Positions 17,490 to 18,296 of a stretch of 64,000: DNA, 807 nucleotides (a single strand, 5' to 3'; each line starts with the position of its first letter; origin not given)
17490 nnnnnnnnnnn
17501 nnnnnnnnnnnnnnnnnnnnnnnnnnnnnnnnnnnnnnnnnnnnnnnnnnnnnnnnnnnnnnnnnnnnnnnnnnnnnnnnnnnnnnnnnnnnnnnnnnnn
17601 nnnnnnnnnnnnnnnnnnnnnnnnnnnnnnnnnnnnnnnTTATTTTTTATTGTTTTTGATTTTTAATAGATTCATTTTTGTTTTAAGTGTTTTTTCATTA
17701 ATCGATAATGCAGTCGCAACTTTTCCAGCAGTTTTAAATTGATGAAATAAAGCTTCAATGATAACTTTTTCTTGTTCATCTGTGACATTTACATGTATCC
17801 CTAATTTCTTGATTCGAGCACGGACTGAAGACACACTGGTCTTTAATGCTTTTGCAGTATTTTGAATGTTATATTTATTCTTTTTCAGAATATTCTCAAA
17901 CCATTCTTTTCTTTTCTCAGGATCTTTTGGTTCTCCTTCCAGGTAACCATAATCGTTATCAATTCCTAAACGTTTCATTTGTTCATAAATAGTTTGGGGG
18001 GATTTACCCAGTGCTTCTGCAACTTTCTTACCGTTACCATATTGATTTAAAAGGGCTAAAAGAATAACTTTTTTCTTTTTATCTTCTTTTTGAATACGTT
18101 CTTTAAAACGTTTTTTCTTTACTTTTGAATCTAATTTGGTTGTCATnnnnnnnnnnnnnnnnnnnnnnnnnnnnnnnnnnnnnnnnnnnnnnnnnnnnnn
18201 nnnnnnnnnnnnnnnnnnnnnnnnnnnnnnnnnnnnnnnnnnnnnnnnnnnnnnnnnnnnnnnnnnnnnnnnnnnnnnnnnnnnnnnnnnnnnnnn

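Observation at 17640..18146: Regulator built from three tandem Fis-type-like HTH units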

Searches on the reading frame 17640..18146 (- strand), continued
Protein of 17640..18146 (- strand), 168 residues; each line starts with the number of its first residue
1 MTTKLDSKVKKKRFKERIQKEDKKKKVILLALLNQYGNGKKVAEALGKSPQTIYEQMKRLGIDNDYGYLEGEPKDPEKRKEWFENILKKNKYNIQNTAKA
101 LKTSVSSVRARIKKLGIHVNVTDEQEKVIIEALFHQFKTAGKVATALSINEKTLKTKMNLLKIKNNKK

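Call 73: fold_search(model_id=the predicted structure, library=viral)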
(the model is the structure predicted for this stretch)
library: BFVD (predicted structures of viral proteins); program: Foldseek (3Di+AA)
matches with E <= 10: 572; with E <= 0.001: 1
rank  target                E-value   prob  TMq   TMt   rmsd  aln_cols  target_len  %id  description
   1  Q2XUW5                8.3e-04  1.00  0.29  0.12  14.8       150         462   22  (no name in the UniProt tables at hand)
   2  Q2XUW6                1.8e-03  1.00  0.27  0.15  12.8       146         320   14  (no name in the UniProt tables at hand)
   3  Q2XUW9                2.3e-03  1.00  0.27  0.19  11.8       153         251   12  (no name in the UniProt tables at hand)
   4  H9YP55                3.8e-03  1.00  0.30  0.22  10.0       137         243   19  (no name in the UniProt tables at hand)
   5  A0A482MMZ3            4.2e-03  0.99  0.23  0.14  13.9       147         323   17  Endonuclease [Burkholderia phage BcepSauron]
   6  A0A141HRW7            4.4e-03  1.00  0.31  0.30  10.1       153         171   18  (no name in the UniProt tables at hand)
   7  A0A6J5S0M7            4.4e-03  0.99  0.22  0.23  14.6       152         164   14  Uncharacterized protein [uncultured Caudovirales phage]
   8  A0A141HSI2            6.0e-03  0.99  0.27  0.21  16.2       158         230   19  (no name in the UniProt tables at hand)
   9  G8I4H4                6.0e-03  0.98  0.25  0.16  14.6       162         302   18  Uncharacterized protein [Mycobacterium phage DS6A]
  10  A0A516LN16            7.4e-03  1.00  0.28  0.20  15.0       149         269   17  (no name in the UniProt tables at hand)
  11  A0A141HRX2            9.6e-03  0.99  0.27  0.29  11.3       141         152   18  (no name in the UniProt tables at hand)
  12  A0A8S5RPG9            9.6e-03  0.99  0.26  0.26  12.9       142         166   13  HTH psq-type domain-containing protein [virus sp. ctrcb4]
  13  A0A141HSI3            1.0e-02  0.99  0.25  0.10  13.4       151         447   21  (no name in the UniProt tables at hand)
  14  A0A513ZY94            1.3e-02  0.99  0.27  0.28  10.6       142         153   17  (no name in the UniProt tables at hand)
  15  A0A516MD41            1.3e-02  0.97  0.26  0.23  14.2       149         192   11  (no name in the UniProt tables at hand)
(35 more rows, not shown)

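Call 81: predict_structure(alignment_id=A7)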
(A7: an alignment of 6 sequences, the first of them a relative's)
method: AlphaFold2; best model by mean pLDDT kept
length: 168 residues; sequences in the alignment: 6
mean_pLDDT: 79.0   pTM: 0.43
mean pLDDT of the five models: 79.0, 78.1, 78.2, 76.8, 76.4
residues with pLDDT >= 90: 0; 70-90: 147; 50-70: 16; < 50: 5
segments of 3 or more residues with pLDDT < 50: 166-168
pLDDT, mean of each block of 10 residues (from residue 1): 64 82 85 78 84 82 63 78 88 85 81 78 77 83 84 85 62
secondary structure, 60 per line:
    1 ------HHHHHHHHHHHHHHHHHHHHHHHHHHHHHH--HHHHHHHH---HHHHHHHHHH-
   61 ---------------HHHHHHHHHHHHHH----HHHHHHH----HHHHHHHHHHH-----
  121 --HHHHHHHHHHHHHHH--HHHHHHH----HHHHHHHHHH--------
elements in order: H7-36 H39-46 H50-59 H76-89 H94-100 H105-115 H123-137 H140-146 H151-160

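Call 85: find_encoding_contigs(protein=P0010, flank=10000, max_places=2)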
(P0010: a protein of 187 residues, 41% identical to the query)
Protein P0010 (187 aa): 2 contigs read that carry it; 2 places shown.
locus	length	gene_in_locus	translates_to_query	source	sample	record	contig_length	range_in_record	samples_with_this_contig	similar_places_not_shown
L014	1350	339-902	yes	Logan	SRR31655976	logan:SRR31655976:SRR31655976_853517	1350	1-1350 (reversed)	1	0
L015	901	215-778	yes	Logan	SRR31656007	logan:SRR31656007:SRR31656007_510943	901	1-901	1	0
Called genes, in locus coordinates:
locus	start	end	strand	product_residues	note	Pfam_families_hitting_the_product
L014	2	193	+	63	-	?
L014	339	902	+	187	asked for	PF13384:HTH_23 (faint), PF13556:HTH_30 (faint), PF02954:HTH_8 (faint), PF14549:P22_Cro (faint)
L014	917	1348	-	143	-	?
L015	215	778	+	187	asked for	PF13384:HTH_23 (faint), PF13556:HTH_30 (faint), PF02954:HTH_8 (faint), PF14549:P22_Cro (faint)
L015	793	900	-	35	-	?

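Call 86: find_encoding_contigs(protein=P0014, flank=10000, max_places=2)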
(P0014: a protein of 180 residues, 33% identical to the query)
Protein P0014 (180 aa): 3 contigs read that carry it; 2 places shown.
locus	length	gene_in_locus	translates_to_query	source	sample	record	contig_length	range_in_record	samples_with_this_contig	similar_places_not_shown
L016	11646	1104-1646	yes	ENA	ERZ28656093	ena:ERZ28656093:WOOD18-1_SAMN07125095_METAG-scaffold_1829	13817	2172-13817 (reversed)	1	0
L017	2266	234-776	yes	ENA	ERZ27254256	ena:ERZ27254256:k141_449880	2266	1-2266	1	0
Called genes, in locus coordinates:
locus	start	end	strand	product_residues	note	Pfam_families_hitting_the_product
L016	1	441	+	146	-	?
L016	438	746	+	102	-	-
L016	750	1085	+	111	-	-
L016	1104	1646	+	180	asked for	PF13556:HTH_30 (faint), PF02954:HTH_8 (faint), PF14549:P22_Cro (faint), PF24410:wHTH-HSP90_Na-assoc (faint), PF13384:HTH_23 (faint), PF13404:HTH_AsnC-type (faint), PF13542:HTH_Tnp_ISL3 (faint), PF18024:HTH_50 (weak)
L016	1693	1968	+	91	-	-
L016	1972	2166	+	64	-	PF12728:HTH_17 (weak)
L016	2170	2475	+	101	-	-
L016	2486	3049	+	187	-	-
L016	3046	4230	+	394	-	-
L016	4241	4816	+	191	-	PF02899:Phage_int_SAM_1 (weak), PF13495:Phage_int_SAM_4 (faint)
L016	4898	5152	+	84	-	-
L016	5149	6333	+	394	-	PF13203:DUF2201_N (faint), PF09967:DUF2201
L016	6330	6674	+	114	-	PF08960:STIV_B116-like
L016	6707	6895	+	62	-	-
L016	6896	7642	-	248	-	-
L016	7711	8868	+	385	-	PF05406:WGR (weak), PF09414:RNA_ligase (weak), PF01068:DNA_ligase_A_M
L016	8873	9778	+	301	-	-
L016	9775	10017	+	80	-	-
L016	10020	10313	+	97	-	-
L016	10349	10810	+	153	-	-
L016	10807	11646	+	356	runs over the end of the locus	PF13287:Fn3_assoc (faint), PF13290:CHB_HEX_C_1 (weak)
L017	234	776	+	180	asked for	PF13556:HTH_30 (faint), PF02954:HTH_8 (faint), PF14549:P22_Cro (faint), PF24410:wHTH-HSP90_Na-assoc (faint), PF13384:HTH_23 (faint), PF13404:HTH_AsnC-type (faint), PF13542:HTH_Tnp_ISL3 (faint), PF18024:HTH_50 (weak)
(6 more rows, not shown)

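Call 87: find_encoding_contigs(protein=P0021, flank=10000, max_places=2)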
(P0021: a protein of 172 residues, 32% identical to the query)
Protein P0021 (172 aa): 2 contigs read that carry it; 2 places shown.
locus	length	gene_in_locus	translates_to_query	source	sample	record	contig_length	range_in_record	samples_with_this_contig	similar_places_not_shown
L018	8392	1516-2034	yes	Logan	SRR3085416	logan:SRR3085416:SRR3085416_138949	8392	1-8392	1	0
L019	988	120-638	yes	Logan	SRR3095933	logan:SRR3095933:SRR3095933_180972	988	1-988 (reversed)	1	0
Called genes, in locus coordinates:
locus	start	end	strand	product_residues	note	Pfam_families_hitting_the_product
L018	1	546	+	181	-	?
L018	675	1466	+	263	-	-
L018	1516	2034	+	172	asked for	-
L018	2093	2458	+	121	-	-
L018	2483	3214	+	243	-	PF01844:HNH, PF14279:HNH_5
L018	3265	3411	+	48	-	-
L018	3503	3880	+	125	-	-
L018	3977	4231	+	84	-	-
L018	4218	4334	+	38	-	-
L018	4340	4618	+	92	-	-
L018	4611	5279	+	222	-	-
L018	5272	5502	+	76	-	-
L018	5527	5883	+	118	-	-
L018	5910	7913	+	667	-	PF07669:Eco57I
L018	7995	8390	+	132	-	?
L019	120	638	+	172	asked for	-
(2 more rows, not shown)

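Call 90: search_protein_families(library=padloc, proteins=[window:17640-18146:-], max_evalue=0.001)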
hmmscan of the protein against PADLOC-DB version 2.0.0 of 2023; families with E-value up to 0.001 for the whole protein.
window:17640-18146:- (168 aa): 5 families
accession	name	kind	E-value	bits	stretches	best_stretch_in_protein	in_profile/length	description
PDLC01848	CARF3--CARF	-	1.2e-05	23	0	14-60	128-173/197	-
PDLC04133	mad1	-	7.3e-05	21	0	91-116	5-30/60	mads_1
PDLC01995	RtcR_PspF2--CARF_AAA_HTH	-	0.0002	18.6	0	21-62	439-480/481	-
PDLC01854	CARF3--CARF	-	0.00035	18.3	0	14-60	135-181/208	-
PDLC01268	CasR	-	0.00083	17.4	0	23-60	123-161/179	"CAS-I,CAS-II,CAS-III,CAS-IV,CAS-V,CAS-VI; associated_signaling"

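Call 92: find_related_loci(query=A8, collection=genome_contigs, flank=10000)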
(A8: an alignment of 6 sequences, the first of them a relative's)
Query A8 (168 aa) in genome_contigs; peptide patterns used: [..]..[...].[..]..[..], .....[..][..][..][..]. (x = any residue, [..] = any of these).
62 stretches matched a pattern, but none encodes a relative of the query by tblastn (E <= 1e-3).

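Call 93: find_related_loci(query=A8, collection=metagenome_contigs, flank=10000)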
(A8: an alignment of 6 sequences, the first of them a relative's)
Query A8 (168 aa) in metagenome_contigs; peptide patterns used: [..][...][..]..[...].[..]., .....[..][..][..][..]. (x = any residue, [..] = any of these).
86 stretches matched a pattern; 2 encode a relative of the query (tblastn E <= 1e-3); 2 distinct loci.
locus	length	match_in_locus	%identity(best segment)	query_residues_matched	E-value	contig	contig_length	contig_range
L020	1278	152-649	37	1-158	1e-22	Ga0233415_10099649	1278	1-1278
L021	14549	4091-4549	29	9-167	2e-13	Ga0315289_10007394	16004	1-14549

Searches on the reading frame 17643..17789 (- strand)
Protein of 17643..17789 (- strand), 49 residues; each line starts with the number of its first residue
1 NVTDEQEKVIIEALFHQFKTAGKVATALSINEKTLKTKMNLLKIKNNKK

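Call 59: search_solved_structures(query=A6, max_evalue=0.1, show_alignments=1)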
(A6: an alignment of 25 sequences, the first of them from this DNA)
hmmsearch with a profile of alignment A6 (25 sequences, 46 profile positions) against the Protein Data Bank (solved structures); distinct sequences matched with E-value up to 0.1: 12.
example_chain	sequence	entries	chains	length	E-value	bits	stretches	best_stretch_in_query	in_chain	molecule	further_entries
8vd6_A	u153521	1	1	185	2.2e-19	72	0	8-39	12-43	CAP REPEAT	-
5byo_A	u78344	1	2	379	7.2e-11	44.8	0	20-32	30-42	dTor_12x31L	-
4yxz_A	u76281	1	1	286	4.2e-08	35.9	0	20-32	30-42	dTor_9x31L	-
3onq_A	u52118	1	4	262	0.0012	21.7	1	16-41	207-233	Regulator of polyketide synthase expression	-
2lvs_A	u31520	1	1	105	0.0042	19.9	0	16-45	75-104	Putative uncharacterized protein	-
2pij_A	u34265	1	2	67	0.0048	19.7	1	6-34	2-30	Prophage Pfl 6 Cro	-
5w8z_A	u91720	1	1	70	0.0054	19.6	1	6-34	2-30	XPH2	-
1g2h_A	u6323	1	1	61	0.0095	18.8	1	11-43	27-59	TRANSCRIPTIONAL REGULATORY PROTEIN TYRR HOMOLOG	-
4l5e_A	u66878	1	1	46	0.034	17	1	4-43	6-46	Transcriptional regulator (NtrC family)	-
3isp_A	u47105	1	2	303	0.034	17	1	18-40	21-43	HTH-type transcriptional regulator Rv1985c/MT2039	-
1rzs_A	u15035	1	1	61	0.04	16.8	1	16-34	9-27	Regulatory protein cro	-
1s7o_A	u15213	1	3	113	0.085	15.7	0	22-40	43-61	Hypothetical UPF0122 protein SPy1201/SpyM3_0842/SPs1042/spyM18_1152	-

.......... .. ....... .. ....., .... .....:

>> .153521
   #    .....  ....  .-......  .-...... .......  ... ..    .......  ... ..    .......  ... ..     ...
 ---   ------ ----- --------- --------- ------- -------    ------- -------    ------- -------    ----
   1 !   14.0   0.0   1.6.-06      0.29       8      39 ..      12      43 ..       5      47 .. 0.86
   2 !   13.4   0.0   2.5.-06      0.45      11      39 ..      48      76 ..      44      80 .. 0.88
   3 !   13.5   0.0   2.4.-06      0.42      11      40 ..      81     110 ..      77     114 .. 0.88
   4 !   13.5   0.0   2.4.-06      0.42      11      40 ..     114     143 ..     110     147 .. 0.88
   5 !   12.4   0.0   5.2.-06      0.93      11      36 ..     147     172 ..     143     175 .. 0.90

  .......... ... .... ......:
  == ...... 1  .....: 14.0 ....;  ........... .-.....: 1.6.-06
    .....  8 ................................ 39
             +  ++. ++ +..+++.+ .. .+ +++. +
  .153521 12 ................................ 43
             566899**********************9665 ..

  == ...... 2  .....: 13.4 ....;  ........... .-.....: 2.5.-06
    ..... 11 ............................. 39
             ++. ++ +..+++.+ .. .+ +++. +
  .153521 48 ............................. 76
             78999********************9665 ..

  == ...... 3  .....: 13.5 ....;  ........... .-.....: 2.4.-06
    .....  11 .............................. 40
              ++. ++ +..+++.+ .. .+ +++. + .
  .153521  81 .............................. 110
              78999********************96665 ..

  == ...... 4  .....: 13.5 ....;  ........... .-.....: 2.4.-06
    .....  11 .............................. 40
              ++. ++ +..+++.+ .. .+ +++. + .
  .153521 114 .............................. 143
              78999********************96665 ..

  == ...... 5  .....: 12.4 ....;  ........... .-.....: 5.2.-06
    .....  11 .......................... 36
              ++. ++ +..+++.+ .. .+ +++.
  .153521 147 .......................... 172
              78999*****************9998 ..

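Call 98: search_protein_families(library=pfam, proteins=[window:17643-17789:-], max_evalue=0.1)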
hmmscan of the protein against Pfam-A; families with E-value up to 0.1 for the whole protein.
seq(49 aa): 0 families

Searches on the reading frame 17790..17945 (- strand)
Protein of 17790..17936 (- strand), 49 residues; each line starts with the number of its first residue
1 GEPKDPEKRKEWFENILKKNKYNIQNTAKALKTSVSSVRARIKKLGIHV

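Call 58: search_solved_structures(query=A4, max_evalue=0.1, show_alignments=2)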
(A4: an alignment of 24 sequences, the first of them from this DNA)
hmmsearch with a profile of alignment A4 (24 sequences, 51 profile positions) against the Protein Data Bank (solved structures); distinct sequences matched with E-value up to 0.1: 9.
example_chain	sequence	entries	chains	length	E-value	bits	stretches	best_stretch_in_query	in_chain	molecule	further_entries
8vd6_A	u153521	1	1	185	3.4e-13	52.5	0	17-42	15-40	CAP REPEAT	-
2lvs_A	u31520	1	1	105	0.00058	22.9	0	20-50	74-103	Putative uncharacterized protein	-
1g2h_A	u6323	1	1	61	0.00087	22.4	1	24-49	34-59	TRANSCRIPTIONAL REGULATORY PROTEIN TYRR HOMOLOG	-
1i1g_A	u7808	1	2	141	0.0038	20.3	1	27-46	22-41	TRANSCRIPTIONAL REGULATOR LRPA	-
2l0k_A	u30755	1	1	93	0.0054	19.8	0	21-42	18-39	Stage III sporulation protein D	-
1pru_A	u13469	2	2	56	0.018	18.1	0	25-45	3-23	PURINE REPRESSOR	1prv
1fse_A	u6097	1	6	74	0.02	18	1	18-45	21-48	GERE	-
2ivm_A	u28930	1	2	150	0.038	17.1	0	24-47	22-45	TRANSCRIPTIONAL REGULATORY PROTEIN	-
3onq_A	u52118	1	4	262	0.047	16.8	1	22-46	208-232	Regulator of polyketide synthase expression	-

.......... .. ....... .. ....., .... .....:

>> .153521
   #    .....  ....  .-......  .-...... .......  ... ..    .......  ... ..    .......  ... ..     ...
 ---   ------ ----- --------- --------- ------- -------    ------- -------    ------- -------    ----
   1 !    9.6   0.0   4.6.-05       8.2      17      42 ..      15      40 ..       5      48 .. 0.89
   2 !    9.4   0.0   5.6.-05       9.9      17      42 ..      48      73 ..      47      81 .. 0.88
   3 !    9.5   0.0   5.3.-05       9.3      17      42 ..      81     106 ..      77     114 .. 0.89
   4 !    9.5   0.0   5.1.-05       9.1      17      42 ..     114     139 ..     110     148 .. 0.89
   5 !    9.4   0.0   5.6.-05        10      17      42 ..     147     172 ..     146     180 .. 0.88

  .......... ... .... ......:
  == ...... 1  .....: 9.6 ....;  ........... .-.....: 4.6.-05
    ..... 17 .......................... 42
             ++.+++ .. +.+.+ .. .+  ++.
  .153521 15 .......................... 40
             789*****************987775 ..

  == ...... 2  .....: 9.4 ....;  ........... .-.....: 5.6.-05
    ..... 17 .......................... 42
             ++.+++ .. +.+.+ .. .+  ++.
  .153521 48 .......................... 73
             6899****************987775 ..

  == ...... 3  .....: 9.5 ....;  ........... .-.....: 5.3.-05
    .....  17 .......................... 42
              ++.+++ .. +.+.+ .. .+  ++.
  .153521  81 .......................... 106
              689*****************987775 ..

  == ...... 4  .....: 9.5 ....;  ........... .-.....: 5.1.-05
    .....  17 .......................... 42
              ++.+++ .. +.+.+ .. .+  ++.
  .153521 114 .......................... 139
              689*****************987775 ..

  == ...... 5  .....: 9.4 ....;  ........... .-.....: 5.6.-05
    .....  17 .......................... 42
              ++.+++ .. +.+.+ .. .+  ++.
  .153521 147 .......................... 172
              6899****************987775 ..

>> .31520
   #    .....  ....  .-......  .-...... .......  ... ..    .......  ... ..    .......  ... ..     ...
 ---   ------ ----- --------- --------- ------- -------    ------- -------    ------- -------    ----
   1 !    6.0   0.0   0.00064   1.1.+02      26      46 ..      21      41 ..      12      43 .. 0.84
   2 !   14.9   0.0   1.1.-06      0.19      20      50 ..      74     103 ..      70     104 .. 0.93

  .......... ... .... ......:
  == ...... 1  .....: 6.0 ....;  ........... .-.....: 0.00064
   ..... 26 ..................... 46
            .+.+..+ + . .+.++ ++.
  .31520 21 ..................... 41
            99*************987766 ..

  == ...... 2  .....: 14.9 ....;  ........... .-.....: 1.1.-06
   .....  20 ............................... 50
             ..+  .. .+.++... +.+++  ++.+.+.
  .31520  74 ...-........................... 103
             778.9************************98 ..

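Call 98: search_protein_families(library=pfam, proteins=[window:17790-17936:-], max_evalue=0.1)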
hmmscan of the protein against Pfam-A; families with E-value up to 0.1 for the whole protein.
seq(49 aa): 9 families
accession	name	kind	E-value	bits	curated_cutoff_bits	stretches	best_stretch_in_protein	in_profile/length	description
PF13556.12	HTH_30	-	0.0018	18.5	27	1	20-45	11-36/59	PucR C-terminal helix-turn-helix domain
PF02954.25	HTH_8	-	0.0043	17.2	22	1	14-45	11-42/42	Bacterial regulatory protein, Fis family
PF24932.1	UBA_NBR1_C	-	0.03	14.7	27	1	15-31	21-37/40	Next to BRCA1 gene 1 protein-like, C-terminal UBA domain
PF13412.12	HTH_24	-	0.041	13.9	21.9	1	17-45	13-41/48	Winged helix-turn-helix DNA-binding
PF08861.15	DUF1828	-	0.051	14.3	22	1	6-38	45-75/91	Domain of unknown function DUF1828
PF07544.18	Med9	-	0.078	13.5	26.9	1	18-45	11-38/80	RNA polymerase II transcription mediator complex subunit 9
PF13404.12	HTH_AsnC-type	-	0.08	13.2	27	1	28-45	24-41/42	AsnC-type helix-turn-helix domain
PF02042.20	RWP-RK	-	0.098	13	29.3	0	22-48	13-39/49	RWP-RK domain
PF10224.14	DUF2205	-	0.099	13.2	26.7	0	6-44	3-41/75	Short coiled-coil protein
